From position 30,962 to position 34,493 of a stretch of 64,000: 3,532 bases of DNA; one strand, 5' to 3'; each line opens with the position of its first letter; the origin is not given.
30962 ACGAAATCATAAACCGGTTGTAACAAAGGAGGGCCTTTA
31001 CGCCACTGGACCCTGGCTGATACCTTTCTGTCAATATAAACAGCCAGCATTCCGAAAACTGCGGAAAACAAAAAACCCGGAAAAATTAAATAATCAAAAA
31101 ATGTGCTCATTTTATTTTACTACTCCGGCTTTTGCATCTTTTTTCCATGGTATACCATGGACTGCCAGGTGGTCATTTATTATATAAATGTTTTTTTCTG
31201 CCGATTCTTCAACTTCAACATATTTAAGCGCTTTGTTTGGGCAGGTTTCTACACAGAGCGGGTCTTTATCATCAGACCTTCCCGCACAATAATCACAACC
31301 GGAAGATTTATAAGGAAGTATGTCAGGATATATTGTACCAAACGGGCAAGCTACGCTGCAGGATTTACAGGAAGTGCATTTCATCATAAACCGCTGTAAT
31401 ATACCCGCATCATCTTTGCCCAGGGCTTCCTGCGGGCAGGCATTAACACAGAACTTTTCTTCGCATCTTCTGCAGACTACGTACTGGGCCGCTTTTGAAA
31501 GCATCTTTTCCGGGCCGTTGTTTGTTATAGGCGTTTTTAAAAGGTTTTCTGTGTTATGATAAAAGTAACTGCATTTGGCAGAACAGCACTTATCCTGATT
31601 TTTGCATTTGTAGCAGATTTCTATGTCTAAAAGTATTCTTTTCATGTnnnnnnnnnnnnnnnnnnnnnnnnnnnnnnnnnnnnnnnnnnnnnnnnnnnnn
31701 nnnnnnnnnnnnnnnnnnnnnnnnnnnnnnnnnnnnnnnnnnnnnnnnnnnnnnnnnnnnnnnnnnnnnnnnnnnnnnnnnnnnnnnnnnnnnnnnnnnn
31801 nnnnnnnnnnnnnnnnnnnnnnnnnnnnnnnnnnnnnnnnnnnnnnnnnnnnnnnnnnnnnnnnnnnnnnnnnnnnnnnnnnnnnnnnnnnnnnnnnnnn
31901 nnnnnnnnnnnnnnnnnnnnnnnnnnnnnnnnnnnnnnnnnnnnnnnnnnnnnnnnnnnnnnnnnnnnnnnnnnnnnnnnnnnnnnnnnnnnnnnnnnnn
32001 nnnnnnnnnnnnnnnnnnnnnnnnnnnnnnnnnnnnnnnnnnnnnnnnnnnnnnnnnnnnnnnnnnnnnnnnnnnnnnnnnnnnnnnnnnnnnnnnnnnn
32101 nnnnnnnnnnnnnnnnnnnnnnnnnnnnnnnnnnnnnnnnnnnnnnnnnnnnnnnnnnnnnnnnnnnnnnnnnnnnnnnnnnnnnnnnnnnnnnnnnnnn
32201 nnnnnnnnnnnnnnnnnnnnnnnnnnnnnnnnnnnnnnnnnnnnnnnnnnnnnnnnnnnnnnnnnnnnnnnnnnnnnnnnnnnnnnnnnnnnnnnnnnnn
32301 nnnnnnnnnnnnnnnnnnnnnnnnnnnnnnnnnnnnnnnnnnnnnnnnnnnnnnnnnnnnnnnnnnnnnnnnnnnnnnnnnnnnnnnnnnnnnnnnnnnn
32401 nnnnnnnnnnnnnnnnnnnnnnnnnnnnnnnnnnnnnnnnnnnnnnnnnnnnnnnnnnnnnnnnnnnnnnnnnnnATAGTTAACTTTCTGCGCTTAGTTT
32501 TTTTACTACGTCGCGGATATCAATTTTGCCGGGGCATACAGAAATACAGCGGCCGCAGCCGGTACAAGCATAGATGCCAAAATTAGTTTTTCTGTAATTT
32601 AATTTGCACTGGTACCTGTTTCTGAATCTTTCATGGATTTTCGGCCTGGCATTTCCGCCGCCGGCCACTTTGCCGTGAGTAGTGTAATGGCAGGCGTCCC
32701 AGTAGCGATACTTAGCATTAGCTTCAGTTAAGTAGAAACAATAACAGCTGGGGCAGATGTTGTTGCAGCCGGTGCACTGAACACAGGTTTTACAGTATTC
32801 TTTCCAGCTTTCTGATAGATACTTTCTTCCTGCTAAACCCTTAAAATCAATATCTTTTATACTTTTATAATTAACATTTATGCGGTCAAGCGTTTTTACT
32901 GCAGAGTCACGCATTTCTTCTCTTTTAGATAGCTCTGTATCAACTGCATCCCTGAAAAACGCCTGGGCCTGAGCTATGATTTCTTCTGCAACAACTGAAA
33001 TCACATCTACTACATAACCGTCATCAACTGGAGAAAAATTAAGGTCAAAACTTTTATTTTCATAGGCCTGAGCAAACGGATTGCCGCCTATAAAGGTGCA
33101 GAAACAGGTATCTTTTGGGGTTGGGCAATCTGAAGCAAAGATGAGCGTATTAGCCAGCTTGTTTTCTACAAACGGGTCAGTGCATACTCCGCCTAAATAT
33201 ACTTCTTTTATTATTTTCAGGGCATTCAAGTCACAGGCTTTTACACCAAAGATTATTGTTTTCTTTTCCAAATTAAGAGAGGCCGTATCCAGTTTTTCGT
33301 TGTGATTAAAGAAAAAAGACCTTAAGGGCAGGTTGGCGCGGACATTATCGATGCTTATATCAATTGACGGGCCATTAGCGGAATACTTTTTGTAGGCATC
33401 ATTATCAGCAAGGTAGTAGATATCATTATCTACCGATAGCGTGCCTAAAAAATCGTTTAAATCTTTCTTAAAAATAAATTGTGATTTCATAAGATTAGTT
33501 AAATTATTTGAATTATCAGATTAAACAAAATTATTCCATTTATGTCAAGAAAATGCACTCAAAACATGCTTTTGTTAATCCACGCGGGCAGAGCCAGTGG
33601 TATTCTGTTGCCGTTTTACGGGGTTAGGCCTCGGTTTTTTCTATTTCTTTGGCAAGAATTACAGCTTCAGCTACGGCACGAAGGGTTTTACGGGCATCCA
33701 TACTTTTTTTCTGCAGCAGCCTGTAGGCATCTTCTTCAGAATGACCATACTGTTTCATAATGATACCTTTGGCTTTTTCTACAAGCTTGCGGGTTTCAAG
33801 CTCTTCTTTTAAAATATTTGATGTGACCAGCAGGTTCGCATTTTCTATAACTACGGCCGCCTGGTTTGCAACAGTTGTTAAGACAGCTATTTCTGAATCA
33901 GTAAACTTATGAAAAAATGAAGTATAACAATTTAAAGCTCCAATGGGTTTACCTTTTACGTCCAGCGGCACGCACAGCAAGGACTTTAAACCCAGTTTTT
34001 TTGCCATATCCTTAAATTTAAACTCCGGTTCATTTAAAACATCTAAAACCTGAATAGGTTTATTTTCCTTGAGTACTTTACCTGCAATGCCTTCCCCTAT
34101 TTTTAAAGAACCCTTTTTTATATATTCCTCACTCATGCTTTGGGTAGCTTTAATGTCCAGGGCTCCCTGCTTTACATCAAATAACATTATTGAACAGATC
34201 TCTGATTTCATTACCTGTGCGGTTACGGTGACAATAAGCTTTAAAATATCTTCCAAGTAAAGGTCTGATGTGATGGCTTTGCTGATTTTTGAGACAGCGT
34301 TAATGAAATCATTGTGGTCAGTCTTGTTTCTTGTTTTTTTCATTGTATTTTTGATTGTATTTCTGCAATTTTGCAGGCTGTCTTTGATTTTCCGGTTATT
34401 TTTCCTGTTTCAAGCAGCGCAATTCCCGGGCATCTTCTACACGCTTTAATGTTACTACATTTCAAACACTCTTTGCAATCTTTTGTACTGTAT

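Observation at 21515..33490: Group 4 membrane-bound [NiFe] hydrogenase fused to a full Mrp antiporter module and fronted by NAD(P)H-type (sulfhydrogenase beta/gamma-like) subunits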

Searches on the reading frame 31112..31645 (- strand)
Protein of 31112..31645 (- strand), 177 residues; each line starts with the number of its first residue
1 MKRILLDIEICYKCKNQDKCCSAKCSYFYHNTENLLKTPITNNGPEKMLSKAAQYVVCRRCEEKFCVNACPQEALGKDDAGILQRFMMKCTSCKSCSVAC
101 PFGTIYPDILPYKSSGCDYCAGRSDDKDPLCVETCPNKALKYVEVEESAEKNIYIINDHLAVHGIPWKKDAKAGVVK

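Call 4: search_protein_families(library=pfam, proteins=[window:31112-31645:-])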
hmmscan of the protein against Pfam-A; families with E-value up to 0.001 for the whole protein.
window:31112-31645:- (177 aa): 5 families
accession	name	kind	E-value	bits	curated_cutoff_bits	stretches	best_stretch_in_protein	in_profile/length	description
PF13247.11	Fer4_11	-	1.3e-10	41.8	26.2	1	57-142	9-97/100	4Fe-4S dicluster domain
PF12838.12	Fer4_7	-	8.2e-08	33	27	1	58-103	2-51/52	4Fe-4S dicluster domain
PF13187.11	Fer4_9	-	4.2e-07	30.3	27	1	89-139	1-51/52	4Fe-4S dicluster domain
PF00037.32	Fer4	-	1.7e-05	24.9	21.1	1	88-106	6-24/24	4Fe-4S binding domain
PF13237.11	Fer4_10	-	0.00014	22.1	25.5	0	56-101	7-53/53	4Fe-4S dicluster domain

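Call 26: search_solved_structures(query=window:31112-31645:-, max_evalue=0.001, show_alignments=1)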
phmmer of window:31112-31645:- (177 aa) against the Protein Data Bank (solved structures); distinct sequences matched with E-value up to 0.001: 21.
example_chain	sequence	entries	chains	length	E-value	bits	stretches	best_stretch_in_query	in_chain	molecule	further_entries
9mqx_E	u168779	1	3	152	7e-13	51.9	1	56-146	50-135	Fe-S-cluster-containing hydrogenase subunit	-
8c0z_C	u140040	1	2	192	2.5e-12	50.1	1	57-146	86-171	Iron-sulfur cluster-binding protein potential subunit of aldehyde oxidoreductase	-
6cz7_B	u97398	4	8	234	1.3e-11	47.8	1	56-106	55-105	4Fe-4S ferredoxin, iron-sulfur binding domain protein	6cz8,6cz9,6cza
7z0s_B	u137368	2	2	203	4.6e-11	46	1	4-105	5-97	Formate hydrogenlyase subunit 2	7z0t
7qv7_A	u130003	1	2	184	1.8e-09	40.8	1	20-105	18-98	Hydrogen dependent carbon dioxide reductase subunit HycB3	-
2vpw_B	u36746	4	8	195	1.2e-08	38.1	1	57-147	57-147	NRFC PROTEIN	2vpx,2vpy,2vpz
4ydd_B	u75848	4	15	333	6.3e-08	35.8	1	57-154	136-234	DMSO reductase family type II enzyme, iron-sulfur subunit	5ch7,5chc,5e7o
7qv7_B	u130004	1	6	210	6.7e-08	35.7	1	55-116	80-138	Hydrogen dependent carbon dioxide reductase subunit HycB4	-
9sw6_G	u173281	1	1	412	3.8e-06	30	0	58-145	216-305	Polyferredoxin protein MvhB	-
3egw_B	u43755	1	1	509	5.2e-06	29.5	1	57-142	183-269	Respiratory nitrate reductase 1 beta chain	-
1q16_B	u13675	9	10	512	5.3e-06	29.5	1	57-142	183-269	Respiratory nitrate reductase 1 beta chain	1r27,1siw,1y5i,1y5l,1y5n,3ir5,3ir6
1y4z_B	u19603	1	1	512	5.3e-06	29.5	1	57-142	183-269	Respiratory nitrate reductase 1 beta chain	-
1kqf_B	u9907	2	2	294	7.2e-06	29.1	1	57-147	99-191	FORMATE DEHYDROGENASE, NITRATE-INDUCIBLE, IRON-SULFUR SUBUNIT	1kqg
7koe_D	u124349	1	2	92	9.3e-06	28.7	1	54-106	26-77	Ferredoxin-like protein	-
6x6u_B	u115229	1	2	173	1.1e-05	28.5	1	57-137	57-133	Oxidoreductase, Fe-S subunit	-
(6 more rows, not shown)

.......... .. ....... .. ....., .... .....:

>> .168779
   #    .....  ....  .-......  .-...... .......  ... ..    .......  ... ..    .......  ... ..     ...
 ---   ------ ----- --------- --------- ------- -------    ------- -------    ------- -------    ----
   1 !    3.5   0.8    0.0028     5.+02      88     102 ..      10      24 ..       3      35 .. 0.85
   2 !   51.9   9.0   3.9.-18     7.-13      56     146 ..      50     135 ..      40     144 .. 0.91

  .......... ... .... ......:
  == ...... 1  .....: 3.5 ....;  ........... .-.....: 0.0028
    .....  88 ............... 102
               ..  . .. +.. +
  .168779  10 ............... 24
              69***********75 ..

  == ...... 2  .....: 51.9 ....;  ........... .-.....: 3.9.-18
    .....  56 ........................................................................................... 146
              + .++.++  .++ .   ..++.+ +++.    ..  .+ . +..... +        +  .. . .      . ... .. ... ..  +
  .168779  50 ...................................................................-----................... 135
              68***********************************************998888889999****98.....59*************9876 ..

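Call 67: search_protein_families(library=ncbifam, proteins=[window:31112-31645:-], max_evalue=0.00001)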
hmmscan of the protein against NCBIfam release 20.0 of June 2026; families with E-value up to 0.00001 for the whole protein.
window:31112-31645:- (177 aa): 16 families
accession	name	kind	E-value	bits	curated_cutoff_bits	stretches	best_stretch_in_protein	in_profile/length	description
NF009408.0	PRK12769.1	equivalog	4.7e-17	61.4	1003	1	7-146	8-148/659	formate-dependent uric acid utilization protein AegA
NF045766.1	PhenlGlyoxDHPadI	equivalog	2.3e-15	56.3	700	1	12-145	9-138/443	NADH-dependent phenylglyoxylate dehydrogenase subunit beta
TIGR02951.1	DMSO_dmsB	equivalog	1.1e-13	51.5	214.1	1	11-150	11-158/161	DMSO/selenate family reductase complex B subunit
NF009451.0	PRK12809.1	equivalog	1.9e-13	49.6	1154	1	50-144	48-138/639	formate-dependent uric acid utilization protein YgfT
NF007658.0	PRK10330.1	equivalog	3.6e-11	42.9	260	1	54-105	54-104/181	electron transport protein HydN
TIGR03149.1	cyt_nit_nrfC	equivalog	3.6e-11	42.8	377.6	1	56-154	92-193/225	cytochrome c nitrite reductase Fe-S protein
NF045715.1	sulf_resp_HmcB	equivalog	1.4e-10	40.8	420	1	56-147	105-200/307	sulfate respiration complex iron-sulfur protein HmcB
NF041715.1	arsenate_red_ArrB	equivalog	6.8e-09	35.6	450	1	53-105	50-104/233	arsenate respiratory reductase iron-sulfur subunit ArrB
NF008134.0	PRK10882.1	equivalog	6.8e-09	35.2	263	1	31-147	83-210/329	hydrogenase 2 operon protein HybA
TIGR01582.1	FDH-beta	equivalog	2.4e-08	33.4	334.7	1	56-158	91-195/283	formate dehydrogenase subunit beta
TIGR03478.1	DMSO_red_II_bet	subfamily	3.3e-08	32.8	480.7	1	57-161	130-235/321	DMSO reductase family type II enzyme, iron-sulfur subunit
NF038355.1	FDH3_beta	equivalog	2.6e-07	30.8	240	1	3-125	4-126/180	formate dehydrogenase FDH3 subunit beta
NF007382.0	PRK09898.1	equivalog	2.7e-07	30.3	213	1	57-147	122-205/208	ferredoxin-like protein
NF045797.1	DsrO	equivalog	2.8e-07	30.2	200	1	33-138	81-196/235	sulfate reduction electron transfer complex DsrMKJOP subunit DsrO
NF045874.1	Vhu_polyferre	exception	1.1e-06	27.7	600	1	52-162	26-126/381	F420-non-reducing hydrogenase associated-polyferredoxin VhuB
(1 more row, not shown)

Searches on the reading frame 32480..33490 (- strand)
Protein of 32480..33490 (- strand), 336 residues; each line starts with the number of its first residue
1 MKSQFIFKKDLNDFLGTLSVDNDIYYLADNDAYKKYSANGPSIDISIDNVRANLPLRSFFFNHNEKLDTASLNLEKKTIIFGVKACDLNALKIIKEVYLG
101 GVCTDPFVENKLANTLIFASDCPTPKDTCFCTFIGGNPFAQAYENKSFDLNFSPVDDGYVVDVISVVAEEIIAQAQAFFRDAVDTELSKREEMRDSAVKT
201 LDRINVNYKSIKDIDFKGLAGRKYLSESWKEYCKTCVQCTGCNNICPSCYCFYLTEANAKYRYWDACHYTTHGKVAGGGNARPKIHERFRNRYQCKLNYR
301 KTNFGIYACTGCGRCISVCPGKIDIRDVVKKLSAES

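Call 4: search_protein_families(library=pfam, proteins=[window:32480-33490:-])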
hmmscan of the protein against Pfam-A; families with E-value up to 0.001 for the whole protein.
window:32480-33490:- (336 aa): 6 families
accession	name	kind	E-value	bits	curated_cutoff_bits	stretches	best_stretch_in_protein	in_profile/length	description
PF17179.9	Fer4_22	-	8.9e-22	78.2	27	1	235-323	1-95/95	4Fe-4S dicluster domain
PF13183.11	Fer4_8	-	3.5e-06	27.9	27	1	234-323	3-68/68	4Fe-4S dicluster domain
PF13746.11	Fer4_18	-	1.6e-05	25.5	27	1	287-328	39-80/114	4Fe-4S dicluster domain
PF13187.11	Fer4_9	-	2.8e-05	24.5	27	0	307-322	35-50/52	4Fe-4S dicluster domain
PF13237.11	Fer4_10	-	0.0006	20.1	25.5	0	308-321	8-21/53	4Fe-4S dicluster domain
PF25160.1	LdpA_Fe-S-bd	-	0.00071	19.7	27.6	1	308-322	27-41/49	LdpA Fe-S cluster-binding domain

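Call 23: search_solved_structures(query=window:32480-33490:-, max_evalue=1, show_alignments=2)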
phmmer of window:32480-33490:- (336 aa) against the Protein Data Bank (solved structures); distinct sequences matched with E-value up to 1: 10.
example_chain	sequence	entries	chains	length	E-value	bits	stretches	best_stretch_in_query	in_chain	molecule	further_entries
9nez_B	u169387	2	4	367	3e-32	115.3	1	51-325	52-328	Sulfhydrogenase 1 subunit beta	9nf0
8rvu_E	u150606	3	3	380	1.2e-05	27.8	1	214-252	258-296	Formate dehydrogenase, beta subunit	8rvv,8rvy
9t1s_M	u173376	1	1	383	8e-05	25.1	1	225-252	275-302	formate dehydrogenase (coenzyme F420)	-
9lay_B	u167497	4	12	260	0.018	17.3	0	292-329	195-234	4Fe-4S ferredoxin iron-sulfur binding domain protein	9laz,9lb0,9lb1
7bkb_E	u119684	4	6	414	0.13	14.5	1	213-254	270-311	Formate dehydrogenase, beta subunit (F420)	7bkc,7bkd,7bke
8riu_A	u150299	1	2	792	0.37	13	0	308-332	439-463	Acetyl-CoA decarbonylase/synthase complex subunit alpha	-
6cin_A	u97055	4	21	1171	0.5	12.6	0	307-326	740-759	PYRUVATE-FERREDOXIN OXIDOREDUCTASE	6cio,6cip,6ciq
9v1i_lm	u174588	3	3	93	0.67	12.2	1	286-317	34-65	60S ribosomal protein L37A, putative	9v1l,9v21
1kf6_B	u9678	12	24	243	0.87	11.8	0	301-331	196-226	FUMARATE REDUCTASE IRON-SULFUR PROTEIN | Fumarate reductase iron-sulfur subunit | Fumarate reductase (Anaerobic), Fe-S subunit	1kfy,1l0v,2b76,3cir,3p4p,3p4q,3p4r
31ox_C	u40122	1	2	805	0.98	11.6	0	306-330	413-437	Acetyl-CoA decarbonylase/synthase complex subunit alpha 2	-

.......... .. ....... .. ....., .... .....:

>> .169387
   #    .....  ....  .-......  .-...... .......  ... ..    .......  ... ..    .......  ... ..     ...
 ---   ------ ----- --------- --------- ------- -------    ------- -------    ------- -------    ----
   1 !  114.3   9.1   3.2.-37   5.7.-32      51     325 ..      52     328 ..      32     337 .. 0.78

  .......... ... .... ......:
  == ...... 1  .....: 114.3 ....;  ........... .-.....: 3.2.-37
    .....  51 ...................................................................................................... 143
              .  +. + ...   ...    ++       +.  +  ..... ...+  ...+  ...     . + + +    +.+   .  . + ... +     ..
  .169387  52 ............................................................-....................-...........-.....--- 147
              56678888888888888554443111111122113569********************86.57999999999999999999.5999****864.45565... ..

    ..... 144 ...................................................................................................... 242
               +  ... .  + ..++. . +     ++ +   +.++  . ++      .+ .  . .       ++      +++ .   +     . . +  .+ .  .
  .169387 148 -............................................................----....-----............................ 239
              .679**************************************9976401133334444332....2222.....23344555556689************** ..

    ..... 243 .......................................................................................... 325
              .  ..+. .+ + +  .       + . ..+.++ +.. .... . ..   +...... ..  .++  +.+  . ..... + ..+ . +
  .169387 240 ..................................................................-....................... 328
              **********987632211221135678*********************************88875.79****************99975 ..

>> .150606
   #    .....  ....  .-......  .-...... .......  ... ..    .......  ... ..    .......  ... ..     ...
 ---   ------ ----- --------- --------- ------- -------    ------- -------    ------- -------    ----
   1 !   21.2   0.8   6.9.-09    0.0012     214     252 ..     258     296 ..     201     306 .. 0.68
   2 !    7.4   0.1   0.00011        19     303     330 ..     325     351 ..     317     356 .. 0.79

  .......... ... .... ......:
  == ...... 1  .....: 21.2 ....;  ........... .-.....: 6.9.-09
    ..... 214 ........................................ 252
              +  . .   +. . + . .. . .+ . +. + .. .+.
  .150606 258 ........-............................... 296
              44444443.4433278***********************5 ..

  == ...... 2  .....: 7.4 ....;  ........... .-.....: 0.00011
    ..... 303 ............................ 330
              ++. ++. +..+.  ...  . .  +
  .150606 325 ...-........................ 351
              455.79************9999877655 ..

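Call 67: search_protein_families(library=ncbifam, proteins=[window:32480-33490:-], max_evalue=0.00001)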
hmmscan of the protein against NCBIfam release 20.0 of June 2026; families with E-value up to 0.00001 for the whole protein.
window:32480-33490:- (336 aa): 3 families
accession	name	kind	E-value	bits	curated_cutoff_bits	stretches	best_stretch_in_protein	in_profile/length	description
NF040829.1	sulfhyd_ShyB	equivalog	3.9e-48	164.2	690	1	8-330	8-327/334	NAD(P)-dependent hydrogenase/sulfhydrogenase 2 subunit beta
NF040833.1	sulfhyd_HydB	equivalog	1.4e-37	129.4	750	1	46-328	47-331/367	NADPH-dependent hydrogenase/sulfhydrogenase 1 subunit beta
TIGR02910.1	sulfite_red_A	equivalog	8.2e-30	104.2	323.15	1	45-335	60-329/334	anaerobic sulfite reductase subunit AsrA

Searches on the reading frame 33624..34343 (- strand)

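Call 5: search_protein_families(library=pfam, proteins=[window:33624-34343:-])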
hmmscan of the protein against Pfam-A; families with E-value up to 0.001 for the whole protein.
window:33624-34343:- (239 aa): 4 families
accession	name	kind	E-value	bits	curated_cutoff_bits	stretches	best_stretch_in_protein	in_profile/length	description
PF03861.19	ANTAR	-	3.1e-21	75.3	27.3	1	178-229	3-54/54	ANTAR domain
PF01590.32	GAF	-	1.1e-19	71.7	22.4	1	30-166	2-133/133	GAF domain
PF13185.12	GAF_2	-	9.6e-19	68.4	28.6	1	30-167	4-136/136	GAF domain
PF13492.12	GAF_3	-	5.4e-10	40.2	27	1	30-168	2-129/129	GAF domain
